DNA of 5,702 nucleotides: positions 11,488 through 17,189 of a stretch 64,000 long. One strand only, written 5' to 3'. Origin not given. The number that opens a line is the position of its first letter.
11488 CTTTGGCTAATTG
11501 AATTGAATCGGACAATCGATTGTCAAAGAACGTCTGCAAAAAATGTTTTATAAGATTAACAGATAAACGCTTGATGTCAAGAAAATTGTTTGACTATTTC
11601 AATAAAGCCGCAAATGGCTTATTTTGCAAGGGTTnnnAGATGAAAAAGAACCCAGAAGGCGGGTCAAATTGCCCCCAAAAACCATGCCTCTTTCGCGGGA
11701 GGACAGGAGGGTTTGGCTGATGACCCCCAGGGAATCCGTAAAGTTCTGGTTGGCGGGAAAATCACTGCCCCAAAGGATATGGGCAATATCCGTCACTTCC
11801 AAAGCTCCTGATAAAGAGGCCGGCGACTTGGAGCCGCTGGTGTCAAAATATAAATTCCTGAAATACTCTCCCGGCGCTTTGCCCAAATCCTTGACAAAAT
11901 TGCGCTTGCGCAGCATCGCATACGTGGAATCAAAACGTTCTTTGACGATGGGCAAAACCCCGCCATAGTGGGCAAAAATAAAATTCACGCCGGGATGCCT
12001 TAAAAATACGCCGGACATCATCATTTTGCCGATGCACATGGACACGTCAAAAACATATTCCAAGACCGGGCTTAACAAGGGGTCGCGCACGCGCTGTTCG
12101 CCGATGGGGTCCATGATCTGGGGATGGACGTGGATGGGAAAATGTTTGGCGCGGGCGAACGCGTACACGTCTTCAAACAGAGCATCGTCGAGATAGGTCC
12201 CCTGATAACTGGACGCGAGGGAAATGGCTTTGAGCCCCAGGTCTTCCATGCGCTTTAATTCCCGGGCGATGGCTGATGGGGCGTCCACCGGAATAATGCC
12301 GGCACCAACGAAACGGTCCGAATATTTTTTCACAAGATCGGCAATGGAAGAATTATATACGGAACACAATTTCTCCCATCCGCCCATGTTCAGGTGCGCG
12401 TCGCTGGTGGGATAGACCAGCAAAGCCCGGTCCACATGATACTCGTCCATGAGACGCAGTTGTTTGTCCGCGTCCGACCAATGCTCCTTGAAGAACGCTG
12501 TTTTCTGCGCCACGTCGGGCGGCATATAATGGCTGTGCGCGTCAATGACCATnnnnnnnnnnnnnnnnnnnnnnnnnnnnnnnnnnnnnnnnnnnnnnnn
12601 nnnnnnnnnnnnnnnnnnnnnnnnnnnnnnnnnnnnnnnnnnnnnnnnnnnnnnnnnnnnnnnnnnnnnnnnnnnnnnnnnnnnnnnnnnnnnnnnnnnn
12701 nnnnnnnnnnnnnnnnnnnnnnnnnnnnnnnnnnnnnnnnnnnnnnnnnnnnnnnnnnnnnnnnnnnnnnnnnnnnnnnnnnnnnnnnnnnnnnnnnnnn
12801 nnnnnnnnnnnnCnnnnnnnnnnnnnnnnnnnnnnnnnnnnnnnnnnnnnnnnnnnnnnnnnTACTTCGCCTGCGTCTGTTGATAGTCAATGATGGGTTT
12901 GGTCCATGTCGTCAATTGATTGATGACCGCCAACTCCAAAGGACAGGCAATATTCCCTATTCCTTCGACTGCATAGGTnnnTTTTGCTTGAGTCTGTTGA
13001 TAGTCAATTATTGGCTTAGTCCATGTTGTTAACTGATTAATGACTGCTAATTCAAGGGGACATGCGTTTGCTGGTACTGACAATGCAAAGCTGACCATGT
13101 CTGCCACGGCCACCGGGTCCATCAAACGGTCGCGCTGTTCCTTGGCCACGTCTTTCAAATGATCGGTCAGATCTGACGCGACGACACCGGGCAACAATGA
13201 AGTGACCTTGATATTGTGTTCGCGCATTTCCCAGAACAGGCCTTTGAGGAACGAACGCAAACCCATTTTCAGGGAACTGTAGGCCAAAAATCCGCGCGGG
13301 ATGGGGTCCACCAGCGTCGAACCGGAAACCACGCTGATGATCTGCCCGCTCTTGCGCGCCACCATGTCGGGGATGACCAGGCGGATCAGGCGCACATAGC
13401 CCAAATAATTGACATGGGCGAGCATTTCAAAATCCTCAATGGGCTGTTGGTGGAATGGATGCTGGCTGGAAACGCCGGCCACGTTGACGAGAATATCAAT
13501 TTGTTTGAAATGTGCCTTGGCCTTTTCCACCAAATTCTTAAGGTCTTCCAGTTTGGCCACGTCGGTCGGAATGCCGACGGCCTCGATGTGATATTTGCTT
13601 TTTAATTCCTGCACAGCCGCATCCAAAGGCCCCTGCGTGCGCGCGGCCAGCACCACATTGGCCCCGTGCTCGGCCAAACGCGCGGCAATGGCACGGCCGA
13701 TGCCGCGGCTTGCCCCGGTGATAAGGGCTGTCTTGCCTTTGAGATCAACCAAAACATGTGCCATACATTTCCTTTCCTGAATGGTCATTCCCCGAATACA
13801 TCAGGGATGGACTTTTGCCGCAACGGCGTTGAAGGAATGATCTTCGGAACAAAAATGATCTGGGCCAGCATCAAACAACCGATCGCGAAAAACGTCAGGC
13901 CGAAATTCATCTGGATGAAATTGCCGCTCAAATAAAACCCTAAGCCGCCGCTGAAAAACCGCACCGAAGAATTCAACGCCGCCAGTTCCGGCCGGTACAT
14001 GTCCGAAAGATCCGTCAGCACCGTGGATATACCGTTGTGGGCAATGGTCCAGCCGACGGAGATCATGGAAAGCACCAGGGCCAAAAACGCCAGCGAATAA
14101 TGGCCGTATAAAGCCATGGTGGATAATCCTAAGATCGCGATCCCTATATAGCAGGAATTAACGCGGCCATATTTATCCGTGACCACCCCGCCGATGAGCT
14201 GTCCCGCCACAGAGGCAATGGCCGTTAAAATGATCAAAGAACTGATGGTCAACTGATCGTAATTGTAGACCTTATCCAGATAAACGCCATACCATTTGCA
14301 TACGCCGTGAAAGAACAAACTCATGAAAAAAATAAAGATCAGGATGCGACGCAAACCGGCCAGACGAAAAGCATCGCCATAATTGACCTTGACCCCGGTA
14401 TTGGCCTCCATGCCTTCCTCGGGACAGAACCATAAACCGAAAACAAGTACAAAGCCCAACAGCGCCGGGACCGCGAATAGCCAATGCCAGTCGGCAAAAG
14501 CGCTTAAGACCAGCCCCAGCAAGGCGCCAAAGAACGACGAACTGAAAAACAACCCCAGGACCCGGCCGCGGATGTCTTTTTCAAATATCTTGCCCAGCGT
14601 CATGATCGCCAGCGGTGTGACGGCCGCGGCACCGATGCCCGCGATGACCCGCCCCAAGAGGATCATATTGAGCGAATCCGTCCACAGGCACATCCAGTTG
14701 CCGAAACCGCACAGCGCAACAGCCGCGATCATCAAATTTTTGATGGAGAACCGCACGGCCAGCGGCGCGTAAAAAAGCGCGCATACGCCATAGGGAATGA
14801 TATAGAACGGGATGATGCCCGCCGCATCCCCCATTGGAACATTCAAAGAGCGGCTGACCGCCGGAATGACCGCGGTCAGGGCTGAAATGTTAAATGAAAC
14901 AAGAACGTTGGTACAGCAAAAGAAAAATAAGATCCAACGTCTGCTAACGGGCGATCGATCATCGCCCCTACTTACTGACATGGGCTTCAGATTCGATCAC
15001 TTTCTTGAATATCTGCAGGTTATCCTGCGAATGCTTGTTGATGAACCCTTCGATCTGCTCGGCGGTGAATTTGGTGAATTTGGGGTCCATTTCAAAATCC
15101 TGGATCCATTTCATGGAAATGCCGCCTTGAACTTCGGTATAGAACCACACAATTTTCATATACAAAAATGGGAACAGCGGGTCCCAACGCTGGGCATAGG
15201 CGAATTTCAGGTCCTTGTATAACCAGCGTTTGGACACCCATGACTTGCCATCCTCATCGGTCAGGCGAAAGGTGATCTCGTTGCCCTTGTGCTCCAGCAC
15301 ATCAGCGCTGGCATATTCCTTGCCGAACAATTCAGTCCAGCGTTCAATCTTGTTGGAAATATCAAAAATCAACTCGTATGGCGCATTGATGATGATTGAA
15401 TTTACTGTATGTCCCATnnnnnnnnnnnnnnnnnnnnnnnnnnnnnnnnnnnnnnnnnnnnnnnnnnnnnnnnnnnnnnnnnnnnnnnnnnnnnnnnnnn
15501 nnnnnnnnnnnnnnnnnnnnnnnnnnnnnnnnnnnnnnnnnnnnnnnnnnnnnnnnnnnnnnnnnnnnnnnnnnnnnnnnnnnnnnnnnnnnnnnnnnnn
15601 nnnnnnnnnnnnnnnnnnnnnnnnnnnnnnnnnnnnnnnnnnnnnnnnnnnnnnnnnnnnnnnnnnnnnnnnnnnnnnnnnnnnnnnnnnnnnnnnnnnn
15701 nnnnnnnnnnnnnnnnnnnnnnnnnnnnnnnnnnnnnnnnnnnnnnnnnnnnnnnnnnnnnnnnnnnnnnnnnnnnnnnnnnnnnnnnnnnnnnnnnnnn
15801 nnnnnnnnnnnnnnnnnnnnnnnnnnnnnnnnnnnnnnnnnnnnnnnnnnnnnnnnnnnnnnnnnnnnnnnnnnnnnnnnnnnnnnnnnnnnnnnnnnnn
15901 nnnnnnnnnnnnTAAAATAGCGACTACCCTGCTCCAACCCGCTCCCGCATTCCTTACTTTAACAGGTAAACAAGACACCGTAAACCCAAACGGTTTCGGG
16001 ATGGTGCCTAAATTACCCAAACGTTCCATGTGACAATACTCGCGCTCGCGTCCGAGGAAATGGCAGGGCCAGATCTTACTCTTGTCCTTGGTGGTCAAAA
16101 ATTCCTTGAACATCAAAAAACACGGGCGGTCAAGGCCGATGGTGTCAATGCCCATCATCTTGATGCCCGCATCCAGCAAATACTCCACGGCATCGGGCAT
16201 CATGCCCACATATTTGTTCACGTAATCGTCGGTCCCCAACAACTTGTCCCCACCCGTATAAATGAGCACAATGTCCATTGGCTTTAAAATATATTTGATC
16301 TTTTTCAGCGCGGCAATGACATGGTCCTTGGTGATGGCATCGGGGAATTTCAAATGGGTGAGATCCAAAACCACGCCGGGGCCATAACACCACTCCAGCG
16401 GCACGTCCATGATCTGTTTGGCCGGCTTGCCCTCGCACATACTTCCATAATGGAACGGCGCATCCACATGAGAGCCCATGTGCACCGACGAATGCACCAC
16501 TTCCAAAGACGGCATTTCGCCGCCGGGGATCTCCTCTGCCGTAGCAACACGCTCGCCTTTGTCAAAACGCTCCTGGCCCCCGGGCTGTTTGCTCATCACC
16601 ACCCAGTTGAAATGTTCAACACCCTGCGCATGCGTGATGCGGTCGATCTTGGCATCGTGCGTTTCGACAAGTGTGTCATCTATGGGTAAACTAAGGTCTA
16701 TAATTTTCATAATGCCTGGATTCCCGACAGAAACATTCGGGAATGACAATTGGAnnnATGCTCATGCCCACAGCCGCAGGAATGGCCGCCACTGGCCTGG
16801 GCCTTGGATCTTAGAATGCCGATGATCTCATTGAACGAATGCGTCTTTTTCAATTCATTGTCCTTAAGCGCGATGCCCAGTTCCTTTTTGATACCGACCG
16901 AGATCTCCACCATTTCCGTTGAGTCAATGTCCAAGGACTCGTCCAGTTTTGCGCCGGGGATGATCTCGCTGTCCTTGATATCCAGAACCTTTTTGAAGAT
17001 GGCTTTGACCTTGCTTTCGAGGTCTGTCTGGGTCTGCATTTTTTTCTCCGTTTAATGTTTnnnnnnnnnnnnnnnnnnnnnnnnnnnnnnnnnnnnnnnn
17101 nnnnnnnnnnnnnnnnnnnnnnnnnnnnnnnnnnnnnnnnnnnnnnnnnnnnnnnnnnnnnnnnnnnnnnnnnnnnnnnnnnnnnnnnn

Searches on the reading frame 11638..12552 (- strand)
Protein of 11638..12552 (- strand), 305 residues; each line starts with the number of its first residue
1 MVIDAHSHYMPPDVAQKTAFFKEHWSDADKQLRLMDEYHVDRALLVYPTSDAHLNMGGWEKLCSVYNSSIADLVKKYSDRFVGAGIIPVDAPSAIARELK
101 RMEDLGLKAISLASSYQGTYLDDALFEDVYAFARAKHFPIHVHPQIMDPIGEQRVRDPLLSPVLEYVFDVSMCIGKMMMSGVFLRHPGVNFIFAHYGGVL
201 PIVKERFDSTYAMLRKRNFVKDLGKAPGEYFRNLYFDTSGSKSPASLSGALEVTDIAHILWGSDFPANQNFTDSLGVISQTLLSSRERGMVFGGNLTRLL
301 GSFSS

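Call 6: search_protein_families(library=pfam, proteins=[window:11638-12552:-])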
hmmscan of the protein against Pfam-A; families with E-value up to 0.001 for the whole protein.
window:11638-12552:- (305 aa): 1 family
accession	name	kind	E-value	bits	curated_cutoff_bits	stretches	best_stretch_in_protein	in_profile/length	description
PF04909.20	Amidohydro_2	-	6.1e-26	92.3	26.4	1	3-301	1-288/289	Amidohydrolase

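Call 7: search_protein_families(library=ncbifam, proteins=[window:11638-12552:-])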
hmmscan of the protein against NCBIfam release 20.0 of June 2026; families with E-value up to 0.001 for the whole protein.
window:11638-12552:- (305 aa): 0 families

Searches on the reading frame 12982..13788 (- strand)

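Call 6: search_protein_families(library=pfam, proteins=[window:12982-13788:-])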
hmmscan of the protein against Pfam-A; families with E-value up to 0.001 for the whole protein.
window:12982-13788:- (269 aa): 6 families
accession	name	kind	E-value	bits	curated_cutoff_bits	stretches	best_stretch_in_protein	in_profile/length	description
PF00106.31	adh_short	-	4.4e-51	173.6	26.6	1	19-212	1-191/195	short chain dehydrogenase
PF13561.12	adh_short_C2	-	3.4e-35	122.2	27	1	25-232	1-213/236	Enoyl-(Acyl carrier protein) reductase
PF08659.16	KR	-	3.6e-13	50.3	22.6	1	20-140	2-125/180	KR domain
PF23441.1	SDR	-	3.4e-09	36.9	27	1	17-216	6-208/258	SDR-like rossmann domain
PF01370.27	Epimerase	-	3.4e-05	23.8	20.9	1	21-135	1-99/240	NAD dependent epimerase/dehydratase family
PF02882.25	THF_DHG_CYH_C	-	0.00054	19.7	27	0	9-60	27-78/160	Tetrahydrofolate dehydrogenase/cyclohydrolase, NAD(P)-binding domain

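Call 7: search_protein_families(library=ncbifam, proteins=[window:12982-13788:-])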
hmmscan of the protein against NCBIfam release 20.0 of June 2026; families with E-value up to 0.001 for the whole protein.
window:12982-13788:- (269 aa): 229 families (the best 25 are shown)
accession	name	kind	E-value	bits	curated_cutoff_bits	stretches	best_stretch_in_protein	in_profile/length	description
NF005806.0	PRK07666.1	equivalog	2.1e-49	168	286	1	15-238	4-223/239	3-ketoacyl-ACP reductase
NF004825.0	PRK06181.1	equivalog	8.7e-44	149.8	215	1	15-210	3-195/268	SDR family oxidoreductase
NF005594.0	PRK07326.1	equivalog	1.7e-41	142.3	271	1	16-247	4-227/237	SDR family oxidoreductase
NF005672.0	PRK07454.1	equivalog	1.2e-39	136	234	1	18-248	6-233/241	SDR family oxidoreductase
NF006070.0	PRK08213.1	subfamily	2.1e-39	135.6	279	1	11-213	5-209/259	gluconate 5-dehydrogenase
NF005559.1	PRK07231.1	subfamily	2.3e-39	135.4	215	1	16-225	2-209/249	glucose 1-dehydrogenase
NF005878.0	PRK07825.1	subfamily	2.9e-37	128.6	287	1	15-238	6-219/278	short chain dehydrogenase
NF005495.0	PRK07109.1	subfamily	4.3e-37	128.1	264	1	16-237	6-229/334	SDR family oxidoreductase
NF004198.0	PRK05653.1-3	equivalog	5.6e-37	127.5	296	1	16-232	5-224/248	3-oxoacyl-ACP reductase FabG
TIGR01830.1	3oxo_ACP_reduc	equivalog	5.7e-37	127.7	297.75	1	21-219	1-197/239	3-oxoacyl-[acyl-carrier-protein] reductase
NF005095.0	PRK06523.1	subfamily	9.4e-36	123.6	231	1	14-220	6-203/261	oxidoreductase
NF009466.0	PRK12826.1-2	subfamily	9.7e-36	123.5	222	1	19-237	4-227/248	3-oxoacyl-ACP reductase FabG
NF004521.0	PRK05866.1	equivalog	3e-35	121.7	368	1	10-204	32-226/294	SDR family oxidoreductase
NF005488.0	PRK07097.1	equivalog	4e-35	121.2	369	1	13-224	5-213/266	gluconate 5-dehydrogenase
NF006073.0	PRK08219.1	equivalog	4.9e-35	121.3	218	1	19-249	4-222/227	SDR family oxidoreductase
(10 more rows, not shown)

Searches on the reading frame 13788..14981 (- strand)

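Call 6: search_protein_families(library=pfam, proteins=[window:13788-14981:-])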
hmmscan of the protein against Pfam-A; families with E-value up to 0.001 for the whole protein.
window:13788-14981:- (398 aa): 2 families
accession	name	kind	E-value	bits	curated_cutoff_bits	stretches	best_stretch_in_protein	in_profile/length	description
PF07690.21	MFS_1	-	1.8e-34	119.6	33.4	1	22-349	2-343/347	Major Facilitator Superfamily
PF00083.30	Sugar_tr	-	1.1e-12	48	22.3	1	66-188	61-193/452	Sugar (and other) transporter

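Call 7: search_protein_families(library=ncbifam, proteins=[window:13788-14981:-])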
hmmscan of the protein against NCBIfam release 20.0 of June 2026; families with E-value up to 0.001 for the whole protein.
window:13788-14981:- (398 aa): 33 families (the best 25 are shown)
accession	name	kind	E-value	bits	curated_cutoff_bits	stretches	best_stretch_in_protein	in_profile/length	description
NF053757.1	BclibactTpBcbE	equivalog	7.2e-14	51.5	600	1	28-377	14-385/394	bacillibactin exporter BcbE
NF007799.0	PRK10504.1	subfamily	2.2e-13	49.9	426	1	11-178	5-176/471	multidrug transporter subunit MdtD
TIGR00880.1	2_A_01_02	superfamily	2.9e-13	50.1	131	1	60-189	3-140/141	multidrug resistance protein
TIGR00895.1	2A0115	subfamily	9.9e-13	47.8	418.55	1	10-186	9-191/398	aromatic acid/H+ symport family MFS transporter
NF007498.0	PRK10091.1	equivalog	2.6e-12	46.4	499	1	35-374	22-366/390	MFS transporter AraJ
NF040895.2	MFS_effux_SdrM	equivalog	2.2e-10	40.2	550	1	31-198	21-194/441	multidrug efflux MFS transporter SdrM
NF008654.0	PRK11652.1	equivalog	3.1e-10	39.5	479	1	38-260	31-261/397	multidrug efflux MFS transporter EmrD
TIGR00710.1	efflux_Bcr_CflA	subfamily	3.4e-10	39.9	200.9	1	16-314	5-311/385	Bcr/CflA family efflux MFS transporter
TIGR00711.1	efflux_EmrB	subfamily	4.7e-10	38.8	230.2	1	30-186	16-176/485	DHA2 family efflux MFS transporter permease subunit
NF040856.1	FexB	exception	5.1e-10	38.7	950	1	65-183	63-185/469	chloramphenicol/florfenicol efflux MFS transporter FexB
NF052292.1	efflux_CraA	equivalog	5.9e-10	38.8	725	1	37-382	36-395/409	chloramphenicol efflux MFS transporter CraA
TIGR00881.1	2A0104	subfamily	1.1e-09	37.8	407.75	1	35-181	14-165/379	phosphoglycerate transporter protein PgtP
NF012185.0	tet_MFS_L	exception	1.4e-09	37.5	925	1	12-174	10-177/457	tetracycline efflux MFS transporter Tet(L)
NF012175.1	tet_MFS_L_K_45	equivalog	1.5e-09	37.2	650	1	17-175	1-164/444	Tet(L)/Tet(K)/Tet(45) family tetracycline efflux MFS transporter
TIGR00900.1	2A0121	subfamily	2.8e-09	36.8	319.6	2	18-161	211-357/364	H+ Antiporter protein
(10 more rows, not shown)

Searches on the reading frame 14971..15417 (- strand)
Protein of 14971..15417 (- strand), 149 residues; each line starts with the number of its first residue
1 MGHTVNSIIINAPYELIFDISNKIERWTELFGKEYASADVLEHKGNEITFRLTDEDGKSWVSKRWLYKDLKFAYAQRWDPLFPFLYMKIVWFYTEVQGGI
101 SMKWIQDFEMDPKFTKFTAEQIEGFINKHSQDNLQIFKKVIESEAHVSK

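Call 6: search_protein_families(library=pfam, proteins=[window:14971-15417:-])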
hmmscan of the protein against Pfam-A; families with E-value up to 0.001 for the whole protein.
window:14971-15417:- (149 aa): 1 family
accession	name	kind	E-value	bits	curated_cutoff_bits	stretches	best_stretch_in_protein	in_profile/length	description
PF03364.25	Polyketide_cyc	-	0.00073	20.2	23.4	1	10-134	1-122/126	Polyketide cyclase / dehydrase and lipid transport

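Call 7: search_protein_families(library=ncbifam, proteins=[window:14971-15417:-])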
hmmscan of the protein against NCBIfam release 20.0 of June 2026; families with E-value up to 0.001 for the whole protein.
window:14971-15417:- (149 aa): 0 families

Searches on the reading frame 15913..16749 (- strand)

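Call 6: search_protein_families(library=pfam, proteins=[window:15913-16749:-])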
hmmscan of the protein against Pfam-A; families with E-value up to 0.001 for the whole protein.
window:15913-16749:- (279 aa): 1 family
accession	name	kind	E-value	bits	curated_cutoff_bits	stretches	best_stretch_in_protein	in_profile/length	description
PF04199.19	Cyclase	-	1.2e-28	100.5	23.1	1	17-208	1-142/142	Putative cyclase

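Call 7: search_protein_families(library=ncbifam, proteins=[window:15913-16749:-])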
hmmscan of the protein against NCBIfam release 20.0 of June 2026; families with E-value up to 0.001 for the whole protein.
window:15913-16749:- (279 aa): 1 family
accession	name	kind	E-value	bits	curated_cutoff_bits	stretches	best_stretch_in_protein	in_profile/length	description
TIGR03035.1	trp_arylform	equivalog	3.5e-12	46.7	223.05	1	85-207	41-148/206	arylformamidase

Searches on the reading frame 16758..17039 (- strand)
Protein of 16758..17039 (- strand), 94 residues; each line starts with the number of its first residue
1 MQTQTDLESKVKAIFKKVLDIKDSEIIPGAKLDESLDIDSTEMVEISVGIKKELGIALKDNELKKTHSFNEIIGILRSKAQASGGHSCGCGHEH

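Call 6: search_protein_families(library=pfam, proteins=[window:16758-17039:-])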
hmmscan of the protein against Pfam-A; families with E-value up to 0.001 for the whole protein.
window:16758-17039:- (94 aa): 1 family
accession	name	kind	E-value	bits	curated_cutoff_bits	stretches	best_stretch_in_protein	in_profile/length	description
PF00550.31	PP-binding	-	2e-06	28.4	20.8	1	10-73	2-64/67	Phosphopantetheine attachment site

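Call 7: search_protein_families(library=ncbifam, proteins=[window:16758-17039:-])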
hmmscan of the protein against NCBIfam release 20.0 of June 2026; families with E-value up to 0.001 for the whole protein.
window:16758-17039:- (94 aa): 11 families
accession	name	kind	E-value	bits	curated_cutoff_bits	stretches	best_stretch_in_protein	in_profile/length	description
NF003757.0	PRK05350.1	equivalog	1.3e-09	38.1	65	1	1-77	1-77/83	acyl carrier protein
NF002148.0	PRK00982.1-2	subfamily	1.4e-09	37.7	71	1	5-80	3-78/79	acyl carrier protein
TIGR00517.1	acyl_carrier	equivalog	5.9e-08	32.5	70.45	1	6-75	3-72/77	acyl carrier protein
NF006031.0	PRK08172.1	equivalog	2.7e-07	31.2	76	1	5-81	3-79/82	acyl carrier protein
NF002147.0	PRK00982.1-1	equivalog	2.7e-07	30.3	84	1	2-76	3-77/83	acyl carrier protein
NF040636.1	AcpM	exception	3.6e-07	30.1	146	1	3-73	2-72/93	meromycolate extension acyl carrier protein AcpM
NF002149.0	PRK00982.1-3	equivalog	2.5e-06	27.3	106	1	6-79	3-76/78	acyl carrier protein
NF009104.0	PRK12449.1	equivalog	1.8e-05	24.6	70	1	3-79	2-78/80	acyl carrier protein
NF002150.0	PRK00982.1-4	subfamily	2.5e-05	24.4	66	1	8-75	7-74/80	acyl carrier protein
NF002151.0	PRK00982.1-5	equivalog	2.7e-05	24.2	92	1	6-77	3-74/78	acyl carrier protein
NF005079.0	PRK06508.1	equivalog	0.00043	20.6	83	1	9-59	6-56/93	acyl carrier protein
